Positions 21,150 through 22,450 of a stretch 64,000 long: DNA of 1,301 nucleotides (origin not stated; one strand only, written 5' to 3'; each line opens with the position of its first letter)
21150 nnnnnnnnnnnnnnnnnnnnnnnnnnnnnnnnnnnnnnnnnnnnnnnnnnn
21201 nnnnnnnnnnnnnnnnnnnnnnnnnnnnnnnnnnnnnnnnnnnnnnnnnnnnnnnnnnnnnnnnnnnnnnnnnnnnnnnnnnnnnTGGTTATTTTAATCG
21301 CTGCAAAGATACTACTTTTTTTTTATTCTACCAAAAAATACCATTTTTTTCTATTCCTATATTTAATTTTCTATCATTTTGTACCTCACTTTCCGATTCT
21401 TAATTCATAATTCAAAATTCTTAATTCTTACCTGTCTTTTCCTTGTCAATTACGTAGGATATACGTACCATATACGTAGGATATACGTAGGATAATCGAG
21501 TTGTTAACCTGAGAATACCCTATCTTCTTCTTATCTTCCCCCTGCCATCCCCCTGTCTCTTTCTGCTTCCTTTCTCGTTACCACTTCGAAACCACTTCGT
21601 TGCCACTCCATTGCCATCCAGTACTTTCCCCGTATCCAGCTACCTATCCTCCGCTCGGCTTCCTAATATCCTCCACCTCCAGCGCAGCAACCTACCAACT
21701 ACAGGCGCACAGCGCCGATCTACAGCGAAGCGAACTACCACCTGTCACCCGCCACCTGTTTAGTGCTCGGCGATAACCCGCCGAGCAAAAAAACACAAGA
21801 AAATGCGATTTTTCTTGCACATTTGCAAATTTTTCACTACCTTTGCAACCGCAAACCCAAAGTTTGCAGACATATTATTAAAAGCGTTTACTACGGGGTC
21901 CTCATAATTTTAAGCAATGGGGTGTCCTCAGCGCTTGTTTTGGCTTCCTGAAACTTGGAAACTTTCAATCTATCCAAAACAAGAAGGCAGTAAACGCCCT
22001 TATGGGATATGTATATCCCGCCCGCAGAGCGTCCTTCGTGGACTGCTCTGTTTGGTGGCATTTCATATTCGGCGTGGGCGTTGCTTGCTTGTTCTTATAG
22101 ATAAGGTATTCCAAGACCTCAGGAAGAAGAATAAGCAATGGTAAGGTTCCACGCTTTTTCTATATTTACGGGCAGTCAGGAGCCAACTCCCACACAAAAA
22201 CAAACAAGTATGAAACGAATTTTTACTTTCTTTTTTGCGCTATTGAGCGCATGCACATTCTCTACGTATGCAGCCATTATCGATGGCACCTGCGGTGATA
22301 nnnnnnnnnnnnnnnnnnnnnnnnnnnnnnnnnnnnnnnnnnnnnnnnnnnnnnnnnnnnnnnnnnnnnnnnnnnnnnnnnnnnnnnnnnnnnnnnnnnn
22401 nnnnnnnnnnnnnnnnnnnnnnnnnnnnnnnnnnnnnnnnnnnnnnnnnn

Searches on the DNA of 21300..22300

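Call 8: search_rna_families(source=window, start=21300, end=22300, threshold=evalue, max_evalue=10, show_alignments=2)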
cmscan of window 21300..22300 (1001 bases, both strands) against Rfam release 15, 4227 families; matches with E-value up to 10: 2.
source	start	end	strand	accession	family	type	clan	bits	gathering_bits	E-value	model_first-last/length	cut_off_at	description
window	22023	22110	-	RF03073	RT-19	Gene; sRNA;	-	16.1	78.3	2.2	1-99/99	no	RT-19 RNA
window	21765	21793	+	RF01100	PK-BYV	Cis-reg;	-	15.7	50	2.4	2-30/40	no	3'-terminal pseudoknot in BYV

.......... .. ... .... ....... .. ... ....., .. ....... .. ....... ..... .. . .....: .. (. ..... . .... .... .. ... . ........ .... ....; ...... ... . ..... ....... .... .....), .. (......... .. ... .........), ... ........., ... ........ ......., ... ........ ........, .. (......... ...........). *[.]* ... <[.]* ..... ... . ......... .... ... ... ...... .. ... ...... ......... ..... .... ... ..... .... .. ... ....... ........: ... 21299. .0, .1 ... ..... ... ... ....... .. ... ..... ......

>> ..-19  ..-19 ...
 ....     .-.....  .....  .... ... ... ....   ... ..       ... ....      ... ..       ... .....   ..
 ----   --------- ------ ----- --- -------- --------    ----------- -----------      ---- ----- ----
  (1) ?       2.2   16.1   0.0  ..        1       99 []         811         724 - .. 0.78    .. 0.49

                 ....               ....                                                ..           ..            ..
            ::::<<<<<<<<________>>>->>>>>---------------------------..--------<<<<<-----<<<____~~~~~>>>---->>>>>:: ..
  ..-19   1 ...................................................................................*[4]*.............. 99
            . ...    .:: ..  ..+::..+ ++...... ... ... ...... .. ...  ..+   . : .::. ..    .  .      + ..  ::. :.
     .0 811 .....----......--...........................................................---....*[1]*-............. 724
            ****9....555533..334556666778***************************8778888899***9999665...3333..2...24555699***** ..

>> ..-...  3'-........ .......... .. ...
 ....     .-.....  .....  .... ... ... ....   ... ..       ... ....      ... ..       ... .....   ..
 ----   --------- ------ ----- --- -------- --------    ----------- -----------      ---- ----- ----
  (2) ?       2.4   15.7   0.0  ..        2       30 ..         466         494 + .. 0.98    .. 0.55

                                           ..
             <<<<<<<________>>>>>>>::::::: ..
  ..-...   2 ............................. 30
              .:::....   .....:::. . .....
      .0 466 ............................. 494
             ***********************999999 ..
